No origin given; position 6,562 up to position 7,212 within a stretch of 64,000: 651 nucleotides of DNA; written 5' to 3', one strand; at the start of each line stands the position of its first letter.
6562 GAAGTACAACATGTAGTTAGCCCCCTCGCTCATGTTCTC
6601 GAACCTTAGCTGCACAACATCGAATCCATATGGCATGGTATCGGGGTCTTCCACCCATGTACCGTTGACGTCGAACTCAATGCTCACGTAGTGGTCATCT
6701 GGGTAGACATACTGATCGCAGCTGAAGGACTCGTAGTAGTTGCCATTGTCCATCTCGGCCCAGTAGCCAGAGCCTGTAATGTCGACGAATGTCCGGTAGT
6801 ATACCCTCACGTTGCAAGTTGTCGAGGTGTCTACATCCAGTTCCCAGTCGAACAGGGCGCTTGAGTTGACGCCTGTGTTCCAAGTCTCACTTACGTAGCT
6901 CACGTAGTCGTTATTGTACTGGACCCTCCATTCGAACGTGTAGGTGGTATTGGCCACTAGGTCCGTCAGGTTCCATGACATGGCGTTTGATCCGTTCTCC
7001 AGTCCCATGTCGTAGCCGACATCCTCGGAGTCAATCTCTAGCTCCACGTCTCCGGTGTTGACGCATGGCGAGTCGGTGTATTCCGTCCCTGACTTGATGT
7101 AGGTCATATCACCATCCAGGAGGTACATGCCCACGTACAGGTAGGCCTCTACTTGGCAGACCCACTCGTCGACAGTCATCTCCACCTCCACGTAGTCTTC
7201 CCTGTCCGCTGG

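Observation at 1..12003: The largest gene in the window is missing from the ORF track: a surface protein of at least 4001 codons running off the left edge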

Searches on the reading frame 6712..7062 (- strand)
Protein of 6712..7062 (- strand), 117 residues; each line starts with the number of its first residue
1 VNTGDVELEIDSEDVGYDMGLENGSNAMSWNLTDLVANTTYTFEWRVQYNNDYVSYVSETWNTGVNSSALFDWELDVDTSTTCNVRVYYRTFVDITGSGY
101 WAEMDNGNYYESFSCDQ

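Call 21: search_solved_structures(query=A1, max_evalue=1)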
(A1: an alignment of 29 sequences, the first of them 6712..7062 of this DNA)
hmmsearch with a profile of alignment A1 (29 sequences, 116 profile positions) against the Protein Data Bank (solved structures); distinct sequences matched with E-value up to 1: 7.
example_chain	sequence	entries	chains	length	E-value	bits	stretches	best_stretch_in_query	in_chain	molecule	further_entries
9x53_A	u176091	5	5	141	0.07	16.8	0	57-82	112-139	Rho GDP-dissociation inhibitor 2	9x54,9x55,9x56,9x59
5h1d_A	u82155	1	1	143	0.073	16.7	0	57-82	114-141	Rho GDP-dissociation inhibitor 2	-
1ds6_B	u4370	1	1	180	0.17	15.5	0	57-81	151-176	RHO GDP-DISSOCIATION INHIBITOR 2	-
3b83_A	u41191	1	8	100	0.4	14.3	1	18-73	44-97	TEN-D3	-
8eki_C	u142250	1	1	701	0.41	14.3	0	7-85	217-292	Protein transport protein TIP20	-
3fhn_A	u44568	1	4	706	0.42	14.3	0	7-85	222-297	Protein transport protein TIP20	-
6xaz_A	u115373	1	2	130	0.97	13.1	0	34-54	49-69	PR domain zinc finger protein 5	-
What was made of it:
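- On Catalogued Ig-like repeat families (Big_1, PKD, CARDB, FN3, cadherin, DUF11 and others): A PDB profile search gave nothing below E=0.07 (call 21).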

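Call 30: predict_structure(alignment_id=A1)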
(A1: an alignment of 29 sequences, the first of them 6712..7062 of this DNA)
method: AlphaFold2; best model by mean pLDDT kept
length: 117 residues; sequences in the alignment: 29
mean_pLDDT: 91.3   pTM: 0.82
mean pLDDT of the five models: 91.3, 90.8, 90.0, 89.3, 89.2
residues with pLDDT >= 90: 86; 70-90: 29; 50-70: 2; < 50: 0
segments of 3 or more residues with pLDDT < 50: none
pLDDT, mean of each block of 10 residues (from residue 1): 82 80 95 94 97 96 92 95 96 86 94 84
secondary structure, 60 per line:
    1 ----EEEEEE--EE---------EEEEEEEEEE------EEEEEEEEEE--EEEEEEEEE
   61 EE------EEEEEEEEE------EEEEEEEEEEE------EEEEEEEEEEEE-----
elements in order: E5-10 E24-33 E40-49 E52-62 E69-77 E84-94 E101-112
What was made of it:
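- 679..11406 (-): 30 tandem beta-sandwich modules (aa 200-3775, each about 105-135 aa) with two invariant cysteines. AlphaFold2 gives pLDDT 91.3 and 7 strands (call 30).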

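Call 35: fold_search(model_id=the predicted structure, library=pdb)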
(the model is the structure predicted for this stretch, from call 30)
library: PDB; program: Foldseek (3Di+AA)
matches with E <= 10: 1768; with E <= 0.001: 2
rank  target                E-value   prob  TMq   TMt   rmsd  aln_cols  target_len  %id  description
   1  8f9l_A                4.1e-04  1.00  0.47  0.41   7.0       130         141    8  Intramolecular ester bond-containing repeat domain from Gemella massiliensis adhesin (released 2024-06-19)
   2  3but                  6.9e-04  1.00  0.43  0.41   5.5       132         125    8  Crystal structure of protein Af_0446 from Archaeoglobus fulgidus (released 2008-01-15)
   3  8f9l_B                1.0e-03  1.00  0.50  0.43   6.7       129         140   10  Intramolecular ester bond-containing repeat domain from Gemella massiliensis adhesin (released 2024-06-19)
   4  2n80_MODEL_1_B        1.1e-03  1.00  0.57  0.41   5.4       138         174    9  p75NTR DD:RhoGDI (released 2015-12-23)
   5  1j48_A                1.3e-03  1.00  0.40  0.42   5.9       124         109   13  Crystal Structure of Apo-C1027 (released 2003-06-03)
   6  8fha_A                1.4e-03  1.00  0.47  0.41   6.7       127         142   11  Intramolecular ester bond-containing repeat domain 1 from Suipraoptans intestinalis adhesin (released 2024-06-19)
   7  5t98_A                1.4e-03  1.00  0.46  0.11   5.2       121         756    5  Crystal structure of BuGH2Awt (released 2017-09-13)
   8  9npd_C                1.4e-03  1.00  0.53  0.11   6.2       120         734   11  Crystal structure of the inactive conformation of a glycoside hydrolase (CapGH2b - E553Q Mutant) from the GH2 family i (released 2025-11-12)
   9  4ni6                  1.4e-03  1.00  0.47  0.41   8.0       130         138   10  Repeat domain 1 of Clostridium perfringens CPE0147 (released 2013-12-04)
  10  2r5o_A                1.8e-03  1.00  0.59  0.45   4.5       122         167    6  Crystal structure of the C-terminal domain of wzt (released 2007-12-25)
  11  9blo_A                1.9e-03  1.00  0.49  0.42   6.8       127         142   11  T450C mutant of repeat domain 2 from Clostridium perfringens adhesin CPE0147 without intramolecular ester bond (released 2025-05-07)
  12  9nem_A                2.0e-03  1.00  0.50  0.38   4.1       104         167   10  Structure of Unc119-Farnesylated peptide complex (released 2025-09-03)
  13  5t99_A                2.0e-03  1.00  0.51  0.11   4.8       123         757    4  Crystal structure of BuGH2Awt in complex with Galactoisofagomine (released 2017-09-13)
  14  1xvs_A                2.1e-03  1.00  0.46  0.44   7.1       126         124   10  Crystal structure of apaG Protein from Vibrio cholerae (released 2004-12-14)
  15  8dj2_A                2.3e-03  1.00  0.49  0.42   5.9       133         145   11  Intramolecular ester bond-containing repeat domain from Chlamydia trachomatis adhesin (released 2023-08-02)
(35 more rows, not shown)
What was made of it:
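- On Ester-bond adhesin repeat domains: TM 0.47-0.50 and 8-11% identity (call 35).
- Foldseek hits include carbohydrate-binding domains such as Wzt, at TM 0.59 (call 35).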

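Call 44: find_homologous_proteins(query=A1, max_evalue=0.001)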
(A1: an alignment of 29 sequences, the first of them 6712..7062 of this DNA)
Query A1 (29 sequences) (117 aa, profile of the alignment): 14 proteins with E <= 0.001 among 301 candidates.
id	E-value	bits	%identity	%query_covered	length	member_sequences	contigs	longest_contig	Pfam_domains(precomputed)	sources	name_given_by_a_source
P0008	3.5e-28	116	27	74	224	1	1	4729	-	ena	-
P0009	7.1e-25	106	35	25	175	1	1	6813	-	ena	-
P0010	8.0e-21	92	98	100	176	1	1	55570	-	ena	-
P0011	3.4e-20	90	30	38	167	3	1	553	-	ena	-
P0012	2.9e-19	87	55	9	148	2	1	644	-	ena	-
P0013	2.8e-17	81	36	12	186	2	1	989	-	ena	-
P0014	4.0e-16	77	48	23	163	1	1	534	-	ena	-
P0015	4.4e-13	68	-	-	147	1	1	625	-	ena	-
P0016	5.1e-13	67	26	32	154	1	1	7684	-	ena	-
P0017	2.3e-10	59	44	14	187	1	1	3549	-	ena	-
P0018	4.5e-10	58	23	26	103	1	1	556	-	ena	-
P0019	2.0e-8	52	-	-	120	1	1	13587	-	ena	-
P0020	5.2e-8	51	39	15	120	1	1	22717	-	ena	-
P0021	3.6e-6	45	71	56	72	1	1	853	-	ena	-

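Call 49: search_protein_representatives(alignment_id=A1)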
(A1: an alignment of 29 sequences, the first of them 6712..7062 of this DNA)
Query: 29 sequences, 116 profile positions. Proteins with E-value up to 0.001 (for the whole library): 280; up to 1e-10: 81; up to 1e-30: 26. The best 150 are listed.
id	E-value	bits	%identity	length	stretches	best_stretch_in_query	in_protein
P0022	0.0e+00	1093.9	-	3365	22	7-115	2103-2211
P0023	1.3e-117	402.8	-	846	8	10-115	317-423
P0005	2.1e-101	350.6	-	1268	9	9-115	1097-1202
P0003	2.1e-80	282.9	-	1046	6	15-115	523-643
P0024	5.0e-72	255.9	-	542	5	14-116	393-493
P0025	1.2e-68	244.9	-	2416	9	8-106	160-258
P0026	6.2e-57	207.2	-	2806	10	8-115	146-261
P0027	6.9e-56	203.9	-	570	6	3-106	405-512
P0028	1.3e-55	202.9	-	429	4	3-115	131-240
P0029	8.5e-55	200.3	-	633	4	6-115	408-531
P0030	1.2e-54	199.9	-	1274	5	18-116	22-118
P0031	3.7e-54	198.3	-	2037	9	6-115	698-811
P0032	1.7e-50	186.5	-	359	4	18-115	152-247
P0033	1.5e-44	167.3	-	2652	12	8-115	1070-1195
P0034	2.1e-44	166.8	-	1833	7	11-115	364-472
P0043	3.1e-32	127.6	-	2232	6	18-115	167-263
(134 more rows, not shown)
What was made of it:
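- Tried and rejected: The exhaustive profile search (call 49) was used for that.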

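Call 51: search_protein_families(library=pfam, proteins=[P0025, P0031, P0033, P0030], max_evalue=0.01)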
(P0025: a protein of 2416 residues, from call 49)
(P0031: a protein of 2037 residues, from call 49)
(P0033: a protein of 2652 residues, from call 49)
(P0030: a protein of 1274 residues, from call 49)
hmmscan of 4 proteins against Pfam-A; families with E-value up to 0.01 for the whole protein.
P0025 (2416 aa): 3 families
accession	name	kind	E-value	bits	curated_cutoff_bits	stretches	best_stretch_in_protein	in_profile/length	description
PF13458.12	Peripla_BP_6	-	6.8e-29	102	31.7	1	503-785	2-285/343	Periplasmic binding protein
PF01094.35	ANF_receptor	-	1.6e-26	93.7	25.4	1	525-839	5-350/353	Receptor family ligand binding region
PF00057.23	Ldl_recept_a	-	3.1e-07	30.9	24.1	2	1858-1885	8-35/37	Low-density lipoprotein receptor domain class A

P0031 (2037 aa): 1 family
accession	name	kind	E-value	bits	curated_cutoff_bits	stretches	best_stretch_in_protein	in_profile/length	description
PF00057.23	Ldl_recept_a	-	2.8e-06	27.9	24.1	1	1274-1304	6-36/37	Low-density lipoprotein receptor domain class A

P0033 (2652 aa): 2 families
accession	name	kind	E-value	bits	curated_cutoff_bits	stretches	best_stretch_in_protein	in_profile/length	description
PF12999.12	PRKCSH-like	-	2.3e-09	37.7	34.9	1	1278-1359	27-112/176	Glucosidase II beta subunit-like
PF00057.23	Ldl_recept_a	-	0.00017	22.2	24.1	1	1330-1357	7-34/37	Low-density lipoprotein receptor domain class A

P0030 (1274 aa): 2 families
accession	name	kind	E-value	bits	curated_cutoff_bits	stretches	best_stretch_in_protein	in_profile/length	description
PF02412.23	TSP_3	-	1.4e-07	31.5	25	1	1089-1123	1-35/36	Thrombospondin type 3 repeat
PF00057.23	Ldl_recept_a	-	0.00049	20.7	24.1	0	723-749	8-34/37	Low-density lipoprotein receptor domain class A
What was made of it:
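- On Thrombospondin type 3 repeat (Pfam PF02412): Orthologue P0030: 31.5 bits against 25 (call 51).
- On LDL receptor class A (Pfam PF00057): Paralogues P0025 (30.9 bits) and P0031 (27.9 bits) pass (call 51).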

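Call 64: search_protein_families(library=pfam, alignment_id=A1, max_evalue=1)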
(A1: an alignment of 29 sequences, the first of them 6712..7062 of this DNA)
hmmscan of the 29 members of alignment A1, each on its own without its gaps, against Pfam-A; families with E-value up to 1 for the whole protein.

A. member 1, window:6712-7062:- (117 aa): 1 family
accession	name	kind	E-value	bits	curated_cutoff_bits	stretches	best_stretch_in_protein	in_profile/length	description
PF25430.1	DDX23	-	0.062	14.7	27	1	71-107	3-39/85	DDX23-like domain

B. families by the number of members that match (of 29 scanned): 11 families
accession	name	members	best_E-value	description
PF05907.18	CXXC_Zn-b_euk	1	0.0099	CXXC motif containing zinc binding protein, eukaryotic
PF18952.6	DUF5696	1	0.014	Family of unknown function (DUF5696)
PF10342.15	Kre9_KNH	1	0.037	Kre9/KNH-like N-terminal Ig-like domain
PF23926.2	LtfC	1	0.046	LtfC-like, beta-sandwich domain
PF25430.1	DDX23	1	0.062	DDX23-like domain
PF07550.17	Shr-like_HID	1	0.12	Heme-binding protein Shr-like, Hb-interacting domain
PF21426.3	GBS104-like_Ig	1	0.13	Tip pilin GBS104-like, Ig-like domain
PF08327.17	AHSA1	1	0.13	Activator of Hsp90 ATPase homolog 1-like protein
PF17957.7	Big_7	1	0.15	Bacterial Ig domain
PF02974.19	Inh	1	0.23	Protease inhibitor Inh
PF17780.6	OCRE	1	0.25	OCRE domain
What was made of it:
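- On Catalogued Ig-like repeat families (Big_1, PKD, CARDB, FN3, cadherin, DUF11 and others): The 29 modules scanned one by one at E<=1 gave no family hit by more than one module (call 64).
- Closest known: Intramolecular ester-bond adhesin repeat domains. Different: No sequence homology (calls 21, 64).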

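Call 78: fold_search(model_id=the predicted structure, library=viral)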
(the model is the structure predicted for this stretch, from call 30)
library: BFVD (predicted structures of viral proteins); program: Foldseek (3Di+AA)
matches with E <= 10: 1476; with E <= 0.001: 2
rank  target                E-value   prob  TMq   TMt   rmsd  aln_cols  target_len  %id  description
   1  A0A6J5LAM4            4.9e-04  1.00  0.46  0.40   4.5       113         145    8  Uncharacterized protein [uncultured Caudovirales phage]
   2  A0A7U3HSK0            8.3e-04  1.00  0.56  0.41   5.6       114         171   11  (no name in the UniProt tables at hand)
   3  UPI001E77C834         1.1e-03  1.00  0.42  0.29   9.5       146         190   13  (no name look-up for this kind of identifier)
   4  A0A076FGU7            1.7e-03  1.00  0.58  0.09   4.9       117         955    7  Uncharacterized protein [Aureococcus anophagefferens virus]
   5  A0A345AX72            1.7e-03  1.00  0.53  0.48   4.4       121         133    8  (no name in the UniProt tables at hand)
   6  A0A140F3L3            2.0e-03  1.00  0.48  0.16   5.9       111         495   13  Uncharacterized protein [Pyrobaculum filamentous virus 1]
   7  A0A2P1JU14            2.5e-03  1.00  0.58  0.52   5.4       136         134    4  Uncharacterized protein [Anoxybacillus phage A403]
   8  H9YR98                2.7e-03  0.98  0.38  0.27   8.6       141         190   16  (no name in the UniProt tables at hand)
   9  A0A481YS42            3.1e-03  1.00  0.49  0.41   5.8       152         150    6  Uncharacterized protein [Marseillevirus LCMAC101]
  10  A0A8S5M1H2            3.3e-03  0.97  0.35  0.06  19.8       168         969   10  Uncharacterized protein [Siphoviridae sp. ctLAw30]
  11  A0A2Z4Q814            3.6e-03  1.00  0.48  0.40   5.8       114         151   12  (no name in the UniProt tables at hand)
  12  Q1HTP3                3.6e-03  0.99  0.35  0.17   6.8       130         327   11  W2R [Squirrelpox virus]
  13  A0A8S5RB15            4.0e-03  1.00  0.45  0.39   6.1       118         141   13  PhoD-like phosphatase, N-terminal domain [virus sp. ctQSn51]
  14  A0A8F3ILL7            4.7e-03  1.00  0.56  0.46   6.0       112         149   12  (no name in the UniProt tables at hand)
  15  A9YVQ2                4.7e-03  0.99  0.38  0.14   8.0       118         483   12  Uncharacterized protein [Ostreococcus tauri virus OtV5]
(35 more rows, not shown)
